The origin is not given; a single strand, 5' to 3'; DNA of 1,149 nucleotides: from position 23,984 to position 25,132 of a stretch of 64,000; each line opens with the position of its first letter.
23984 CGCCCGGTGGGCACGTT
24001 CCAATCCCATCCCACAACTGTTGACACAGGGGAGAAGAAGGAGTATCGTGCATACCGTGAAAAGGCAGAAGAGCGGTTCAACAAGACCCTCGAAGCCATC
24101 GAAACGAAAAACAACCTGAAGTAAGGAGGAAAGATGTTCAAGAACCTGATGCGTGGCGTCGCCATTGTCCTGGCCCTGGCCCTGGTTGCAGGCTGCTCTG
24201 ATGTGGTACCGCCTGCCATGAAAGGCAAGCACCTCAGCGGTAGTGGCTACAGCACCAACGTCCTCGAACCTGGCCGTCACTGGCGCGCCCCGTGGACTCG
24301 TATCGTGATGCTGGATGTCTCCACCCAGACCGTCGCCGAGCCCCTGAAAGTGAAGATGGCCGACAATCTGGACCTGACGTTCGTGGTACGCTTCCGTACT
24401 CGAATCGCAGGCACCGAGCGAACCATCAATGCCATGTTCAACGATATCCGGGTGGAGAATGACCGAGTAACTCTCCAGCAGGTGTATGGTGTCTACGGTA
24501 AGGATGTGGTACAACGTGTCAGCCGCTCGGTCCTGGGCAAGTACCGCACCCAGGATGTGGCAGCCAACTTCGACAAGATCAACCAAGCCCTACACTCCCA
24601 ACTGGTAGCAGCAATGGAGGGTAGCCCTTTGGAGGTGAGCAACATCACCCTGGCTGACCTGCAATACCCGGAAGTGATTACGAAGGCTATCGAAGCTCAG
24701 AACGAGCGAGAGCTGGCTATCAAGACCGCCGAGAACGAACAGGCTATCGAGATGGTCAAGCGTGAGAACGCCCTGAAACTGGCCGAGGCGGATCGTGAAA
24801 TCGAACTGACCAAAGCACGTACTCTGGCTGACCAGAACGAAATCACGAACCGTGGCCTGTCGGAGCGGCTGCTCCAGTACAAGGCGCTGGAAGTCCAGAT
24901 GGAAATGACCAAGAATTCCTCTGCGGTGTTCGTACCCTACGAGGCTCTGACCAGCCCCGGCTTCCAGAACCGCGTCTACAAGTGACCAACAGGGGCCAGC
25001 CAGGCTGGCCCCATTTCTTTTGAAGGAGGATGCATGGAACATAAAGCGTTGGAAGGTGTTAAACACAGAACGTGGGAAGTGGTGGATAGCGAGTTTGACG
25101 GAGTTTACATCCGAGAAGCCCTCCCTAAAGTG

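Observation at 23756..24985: Phage-encoded SPFH/band-7 lipoprotein with an upstream two-TMD partner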

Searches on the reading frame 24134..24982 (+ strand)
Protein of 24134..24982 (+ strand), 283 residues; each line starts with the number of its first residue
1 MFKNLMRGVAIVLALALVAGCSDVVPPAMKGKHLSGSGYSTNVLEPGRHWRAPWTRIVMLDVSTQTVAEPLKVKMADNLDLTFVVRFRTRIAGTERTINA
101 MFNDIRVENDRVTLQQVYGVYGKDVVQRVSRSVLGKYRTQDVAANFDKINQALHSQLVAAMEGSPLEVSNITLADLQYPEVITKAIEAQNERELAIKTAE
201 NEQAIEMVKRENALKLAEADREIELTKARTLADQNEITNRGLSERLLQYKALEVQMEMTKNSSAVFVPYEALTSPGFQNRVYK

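Call 3: search_protein_families(library=pfam, proteins=[window:24134-24982:+], max_evalue=1)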
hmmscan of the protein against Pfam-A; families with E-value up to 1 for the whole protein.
window:24134-24982:+ (283 aa): 2 families
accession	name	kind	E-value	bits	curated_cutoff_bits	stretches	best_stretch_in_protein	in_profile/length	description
PF01145.31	Band_7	-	1.5e-19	71.2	23.6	1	37-202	14-171/176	SPFH domain / Band 7 family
PF13421.11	Band_7_1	-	0.039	14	24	1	109-190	125-207/211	SPFH domain-Band 7 family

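Call 4: search_protein_families(library=phrogs, proteins=[window:24134-24982:+], max_evalue=0.01)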
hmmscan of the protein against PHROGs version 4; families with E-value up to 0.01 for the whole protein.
window:24134-24982:+ (283 aa): 1 family
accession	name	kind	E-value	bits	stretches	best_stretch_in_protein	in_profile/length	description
phrog_200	-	other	5.8e-61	207.7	1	1-279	80-354/379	lipoprotein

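Call 6: search_protein_families(library=ncbifam, proteins=[window:24134-24982:+], max_evalue=0.1)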
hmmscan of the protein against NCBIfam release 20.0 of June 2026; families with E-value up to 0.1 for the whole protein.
window:24134-24982:+ (283 aa): 2 families
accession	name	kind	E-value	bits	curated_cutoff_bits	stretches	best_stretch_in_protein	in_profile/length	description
NF047758.1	LIC12936_fam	equivalog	0.0071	16.2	250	1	72-148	143-219/229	LIC_12936 family protein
NF002220.0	PRK01115.1-3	subfamily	0.025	14.1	284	1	162-226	35-100/246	DNA polymerase sliding clamp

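Call 7: search_protein_families(library=padloc, proteins=[window:24134-24982:+], max_evalue=0.1)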
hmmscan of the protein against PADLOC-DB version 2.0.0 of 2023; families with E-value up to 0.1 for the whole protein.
window:24134-24982:+ (283 aa): 0 families

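Call 10: search_dna_similar(query=window:24134-24982:+, collection=phages, mode=protein, max_rows=60, rows=spread, max_evalue=0.00001)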
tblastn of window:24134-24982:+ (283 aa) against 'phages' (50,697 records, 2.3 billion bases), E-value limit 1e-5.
Records with a match: 141; places in all: 142; records where one place covers at least 80% of the query: 140.
Best place of each record, by identity: >=99% 29; 95-99% 11; 60-80% 11; <60% 90.
By first word of the organism name: Vibrio 59; Pseudomonas 58; Aeromonas 11; Erwinia 3; Klebsiella 3; Acidovorax 2; Alteromonas 2; Stenotrophomonas 1; Variovorax 1; Xanthomonas 1.
By host as written in the record: - 24; Pseudomonas aeruginosa 23; Vibrio parahaemolyticus 7; Aeromonas hydrophila 7; Pseudomonas sp. 6; Vibrio sp. 6; Pseudomonas aeruginosa PAK 4; Pseudomonas aeruginosa CHA 3; and 45 more.
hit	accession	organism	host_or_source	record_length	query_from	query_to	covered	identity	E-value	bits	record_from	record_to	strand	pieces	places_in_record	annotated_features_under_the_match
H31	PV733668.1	Pseudomonas phage NCVTCBPA170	Pseudomonas aeruginosa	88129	1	283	100%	100.0%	0e+0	561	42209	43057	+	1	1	lipoprotein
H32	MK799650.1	Pseudomonas phage PAP-JP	Pseudomonas aeruginosa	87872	1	283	100%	100.0%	0e+0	561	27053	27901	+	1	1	hypothetical protein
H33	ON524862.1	Pseudomonas phage vB_PaeM_RP6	Pseudomonas aeruginosa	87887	1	283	100%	100.0%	0e+0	561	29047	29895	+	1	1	hypothetical protein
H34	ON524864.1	Pseudomonas phage vB_PaeM_RP8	Pseudomonas aeruginosa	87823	1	283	100%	100.0%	0e+0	561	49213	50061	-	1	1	hypothetical protein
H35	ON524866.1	Pseudomonas phage vB_PaeM_RP10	Pseudomonas aeruginosa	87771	1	283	100%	100.0%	0e+0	561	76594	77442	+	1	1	hypothetical protein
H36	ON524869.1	Pseudomonas phage vB_PaeM_RP13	Pseudomonas aeruginosa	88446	1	283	100%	100.0%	0e+0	561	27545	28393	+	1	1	hypothetical protein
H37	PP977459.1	Pseudomonas phage vB_PaeM_4073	Pseudomonas aeruginosa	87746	1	283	100%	100.0%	0e+0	561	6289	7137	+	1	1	record has no annotation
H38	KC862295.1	Pseudomonas phage CHA_P1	Pseudomonas aeruginosa CHA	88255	1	283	100%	99.3%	0e+0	558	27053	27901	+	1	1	hypothetical protein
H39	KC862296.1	Pseudomonas phage P3_CHA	Pseudomonas aeruginosa CHA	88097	1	283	100%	99.3%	0e+0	558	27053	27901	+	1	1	hypothetical protein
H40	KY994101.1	Pseudomonas phage vB_PaeM_G1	Pseudomonas aeruginosa DLG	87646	1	283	100%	99.3%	0e+0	558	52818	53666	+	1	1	hypothetical protein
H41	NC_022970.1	Pseudomonas phage PAK_P3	Pseudomonas aeruginosa PAK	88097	1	283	100%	99.3%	0e+0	558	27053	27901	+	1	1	lipoprotein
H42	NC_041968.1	Pseudomonas phage vB_PaeM_G1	Pseudomonas aeruginosa DLG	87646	1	283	100%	99.3%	0e+0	558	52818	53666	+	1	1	lipoprotein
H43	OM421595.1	Pseudomonas phage vB_PaeM_VL12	Pseudomonas aeruginosa ATCC27853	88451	1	283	100%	99.3%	0e+0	558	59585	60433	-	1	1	hypothetical protein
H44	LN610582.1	Pseudomonas phage vB_PaeM_PAO1_Ab06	Pseudomonas aeruginosa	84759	1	283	100%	98.9%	0e+0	558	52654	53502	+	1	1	none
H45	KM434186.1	Pseudomonas phage vB_PaeM_PS24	Pseudomonas aeruginosa PAER2_24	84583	1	283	100%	98.9%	0e+0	557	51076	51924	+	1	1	SPFH domain / band 7 family protein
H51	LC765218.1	Pseudomonas phage BRkr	Pseudomonas aeruginosa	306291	20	282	93%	61.9%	1e-94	310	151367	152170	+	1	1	prohibitin family protein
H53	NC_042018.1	Erwinia phage vB_EamM_RisingSun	Erwinia amylovora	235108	20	282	93%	59.7%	2e-100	327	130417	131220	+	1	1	lipoprotein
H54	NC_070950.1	Klebsiella phage Miami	Klebsiella pneumoniae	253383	20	282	93%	57.3%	2e-98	321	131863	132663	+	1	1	SPFH-domain membrane protein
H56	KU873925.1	Pseudomonas phage pf16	Pseudomonas putida PpG1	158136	20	282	93%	56.8%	1e-90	299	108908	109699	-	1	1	hypothetical protein | promoter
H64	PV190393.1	Aeromonas phage AhP_Mru1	Aeromonas hydrophila subsp. hydrophila ...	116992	20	283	93%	27.2%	2e-17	88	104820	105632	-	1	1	lipoprotein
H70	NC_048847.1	Alteromonas phage vB_AmeM_PT11-V22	Alteromonas sp.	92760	25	268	86%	28.0%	6e-23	103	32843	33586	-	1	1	stomatin-like protein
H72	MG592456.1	Vibrio phage 1.081.O._10N.286.52.C2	Shewanella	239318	1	281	99%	23.5%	1e-14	80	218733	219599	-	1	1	SPFH domain / band 7 family protein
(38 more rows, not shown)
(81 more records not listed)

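Call 12: get_annotated_region(hit=H53, flank=2500)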
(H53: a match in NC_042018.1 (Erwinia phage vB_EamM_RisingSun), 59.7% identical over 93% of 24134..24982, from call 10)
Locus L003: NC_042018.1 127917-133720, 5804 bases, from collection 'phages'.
description: Erwinia phage vB_EamM_RisingSun, complete genome.
organism: Erwinia phage vB_EamM_RisingSun (NCBI taxid 2026080)
taxonomy: Viruses; Duplodnaviria; Heunggongvirae; Uroviricota; Caudoviricetes; Risingsunvirus; Risingsunvirus risingsun
host: Erwinia amylovora; source: apple tree; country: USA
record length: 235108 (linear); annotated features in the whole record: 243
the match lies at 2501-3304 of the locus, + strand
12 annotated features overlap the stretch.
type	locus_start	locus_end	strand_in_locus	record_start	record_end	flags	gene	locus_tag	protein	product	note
CDS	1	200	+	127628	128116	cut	-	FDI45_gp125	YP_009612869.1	acetyltransferase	gp125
CDS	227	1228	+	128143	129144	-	-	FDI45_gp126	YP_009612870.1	putative mycothiosynthase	gp126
CDS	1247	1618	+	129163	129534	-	-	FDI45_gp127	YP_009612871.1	hypothetical protein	gp127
CDS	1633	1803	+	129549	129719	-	-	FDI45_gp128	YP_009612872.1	hypothetical protein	gp128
CDS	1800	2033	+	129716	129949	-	-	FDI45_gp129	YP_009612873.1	hypothetical protein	gp129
CDS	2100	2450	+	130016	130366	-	-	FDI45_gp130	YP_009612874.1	hypothetical protein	gp130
CDS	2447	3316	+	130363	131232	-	-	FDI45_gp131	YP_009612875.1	lipoprotein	gp131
CDS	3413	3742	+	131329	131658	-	-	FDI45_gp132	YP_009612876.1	hypothetical protein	gp132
CDS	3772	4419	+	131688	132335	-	-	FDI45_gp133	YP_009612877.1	hypothetical protein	gp133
CDS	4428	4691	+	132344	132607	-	-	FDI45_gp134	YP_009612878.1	hypothetical protein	gp134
CDS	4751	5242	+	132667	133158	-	-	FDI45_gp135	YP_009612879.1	hypothetical protein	gp135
CDS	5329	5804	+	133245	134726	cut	-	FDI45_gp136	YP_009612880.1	head decoration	gp136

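Call 13: get_annotated_region(hit=H54, flank=2500)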
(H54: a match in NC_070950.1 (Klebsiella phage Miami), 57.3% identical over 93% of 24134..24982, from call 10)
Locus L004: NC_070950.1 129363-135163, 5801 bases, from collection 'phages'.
description: Klebsiella phage Miami, complete genome.
organism: Klebsiella phage Miami (NCBI taxid 2767581)
taxonomy: Viruses; Duplodnaviria; Heunggongvirae; Uroviricota; Caudoviricetes; Miamivirus; Miamivirus miami
host: Klebsiella pneumoniae; source: wastewater; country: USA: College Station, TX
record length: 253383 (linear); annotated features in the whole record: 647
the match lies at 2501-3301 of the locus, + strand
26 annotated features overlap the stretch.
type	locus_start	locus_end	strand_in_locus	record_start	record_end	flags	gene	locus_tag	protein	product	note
CDS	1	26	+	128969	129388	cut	-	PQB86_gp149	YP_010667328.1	hypothetical protein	ef|YP_004958104.1| unnamed protein product [Pseudomonas phage OBP]gb|AEV89634.1| hypothetical protein OBP_197 ...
regulatory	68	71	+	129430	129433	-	-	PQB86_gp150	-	ribosome_binding_site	-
CDS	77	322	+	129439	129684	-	-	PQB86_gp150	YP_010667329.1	hypothetical protein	gb|KXA71071.1| hypothetical protein AXA74_20425 [Bordetella hinzii LMG 13501]emb|VEH23180.1| Uncharacterised protein ...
regulatory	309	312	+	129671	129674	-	-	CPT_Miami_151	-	ribosome_binding_site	-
CDS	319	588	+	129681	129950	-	-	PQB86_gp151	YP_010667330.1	hypothetical protein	-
regulatory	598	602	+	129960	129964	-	-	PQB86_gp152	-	ribosome_binding_site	-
CDS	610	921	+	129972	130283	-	-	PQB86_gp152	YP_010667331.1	hypothetical protein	-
regulatory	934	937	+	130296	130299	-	-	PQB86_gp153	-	ribosome_binding_site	-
CDS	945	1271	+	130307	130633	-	-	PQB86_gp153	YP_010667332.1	hypothetical protein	ref|YP_007348622.1| hypothetical protein phAPEC8_00254 [Escherichia phage phAPEC8]gb|AOQ27388.1| hypothetical protein ...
regulatory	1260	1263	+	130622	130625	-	-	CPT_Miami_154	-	ribosome_binding_site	-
CDS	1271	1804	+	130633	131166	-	-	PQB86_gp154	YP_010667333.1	phosphoesterase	InterPro:IPR029052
regulatory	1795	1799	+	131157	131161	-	-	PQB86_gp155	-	ribosome_binding_site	-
CDS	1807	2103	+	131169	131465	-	-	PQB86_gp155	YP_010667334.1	plasmid antitoxin with HTH domain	ref|YP_004934543.1| putative plasmid maintenance system antidote protein [Yersinia phage phiR1-37]emb|CCE26332.1| ...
regulatory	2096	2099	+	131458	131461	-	-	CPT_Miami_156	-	ribosome_binding_site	-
CDS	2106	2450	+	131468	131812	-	-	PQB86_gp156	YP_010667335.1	hypothetical protein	ref|YP_009612874.1| hypothetical protein RISINGSUN_130 [Erwinia phage vB_EamM_RisingSun]gb|ASU03540.1| hypothetical ...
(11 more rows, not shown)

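Call 14: get_annotated_region(hit=H56, flank=2500)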
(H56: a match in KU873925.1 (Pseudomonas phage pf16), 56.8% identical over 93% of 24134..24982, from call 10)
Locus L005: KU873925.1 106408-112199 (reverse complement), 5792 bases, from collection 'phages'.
description: Pseudomonas phage pf16, complete genome.
organism: Pseudomonas phage pf16 (NCBI taxid 1815630)
taxonomy: Viruses; Duplodnaviria; Heunggongvirae; Uroviricota; Caudoviricetes; Chakrabartyvirus; Chakrabartyvirus pf16
host: Pseudomonas putida PpG1; source: -; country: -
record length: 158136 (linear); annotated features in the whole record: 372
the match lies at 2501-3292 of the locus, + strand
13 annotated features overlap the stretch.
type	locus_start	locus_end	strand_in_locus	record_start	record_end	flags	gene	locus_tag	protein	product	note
CDS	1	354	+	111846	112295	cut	-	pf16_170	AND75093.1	hypothetical protein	pf16_gp170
CDS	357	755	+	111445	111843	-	-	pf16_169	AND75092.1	hypothetical protein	pf16_gp169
regulatory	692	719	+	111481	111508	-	-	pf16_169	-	promoter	putative phage specific promoter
CDS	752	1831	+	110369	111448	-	-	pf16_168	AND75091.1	hypothetical protein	pf16_gp168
CDS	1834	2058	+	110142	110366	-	-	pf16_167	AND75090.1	hypothetical protein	pf16_gp167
regulatory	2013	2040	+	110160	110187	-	-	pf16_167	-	promoter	putative phage specific promoter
CDS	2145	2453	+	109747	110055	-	-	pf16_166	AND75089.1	hypothetical protein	pf16_gp166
regulatory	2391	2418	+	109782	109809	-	-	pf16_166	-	promoter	putative phage specific promoter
CDS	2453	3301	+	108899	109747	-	-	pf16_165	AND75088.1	hypothetical protein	pf16_gp165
regulatory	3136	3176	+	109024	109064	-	-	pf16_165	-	promoter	putative Sigma70 promoter element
regulatory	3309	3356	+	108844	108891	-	-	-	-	terminator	Rho independent transcriptional terminator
CDS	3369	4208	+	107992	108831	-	-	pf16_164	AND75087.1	hypothetical protein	pf16_gp164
CDS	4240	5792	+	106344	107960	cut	-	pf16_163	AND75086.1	hypothetical protein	pf16_gp163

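Call 15: get_annotated_region(hit=H51, flank=2500)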
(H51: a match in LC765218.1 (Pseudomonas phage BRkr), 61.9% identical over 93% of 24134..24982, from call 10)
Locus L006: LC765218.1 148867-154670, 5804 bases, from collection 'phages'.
description: Pseudomonas phage BRkr DNA, complete sequence.
organism: Pseudomonas phage BRkr (NCBI taxid 3040668)
taxonomy: Viruses; Duplodnaviria; Heunggongvirae; Uroviricota; Caudoviricetes
host: Pseudomonas aeruginosa; source: Waste water; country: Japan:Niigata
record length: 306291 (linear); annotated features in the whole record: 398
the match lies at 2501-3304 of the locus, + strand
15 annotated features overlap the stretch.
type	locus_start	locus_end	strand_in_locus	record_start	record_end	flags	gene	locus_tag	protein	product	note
CDS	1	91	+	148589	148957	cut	-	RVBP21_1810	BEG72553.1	hypothetical protein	-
CDS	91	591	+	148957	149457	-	-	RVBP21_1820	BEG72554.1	hypothetical protein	-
CDS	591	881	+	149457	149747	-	-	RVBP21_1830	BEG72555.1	hypothetical protein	-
CDS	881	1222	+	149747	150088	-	-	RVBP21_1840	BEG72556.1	hypothetical protein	-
CDS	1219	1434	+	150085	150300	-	-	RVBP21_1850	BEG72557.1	hypothetical protein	-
CDS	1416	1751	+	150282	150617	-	-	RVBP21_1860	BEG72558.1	hypothetical protein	-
CDS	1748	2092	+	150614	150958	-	-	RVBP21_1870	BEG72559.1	hypothetical protein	-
CDS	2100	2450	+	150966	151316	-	-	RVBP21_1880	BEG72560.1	hypothetical protein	-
CDS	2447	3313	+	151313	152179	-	-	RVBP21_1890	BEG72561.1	prohibitin family protein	-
CDS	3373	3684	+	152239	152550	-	-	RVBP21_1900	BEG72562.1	hypothetical protein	-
CDS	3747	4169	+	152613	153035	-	-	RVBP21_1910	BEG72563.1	hypothetical protein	-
CDS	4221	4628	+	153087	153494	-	-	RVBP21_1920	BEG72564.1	hypothetical protein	-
CDS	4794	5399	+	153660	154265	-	-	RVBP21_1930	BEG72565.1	hypothetical protein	-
CDS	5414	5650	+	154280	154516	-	-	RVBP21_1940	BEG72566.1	hypothetical protein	-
CDS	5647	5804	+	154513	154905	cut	-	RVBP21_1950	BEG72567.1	hypothetical protein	-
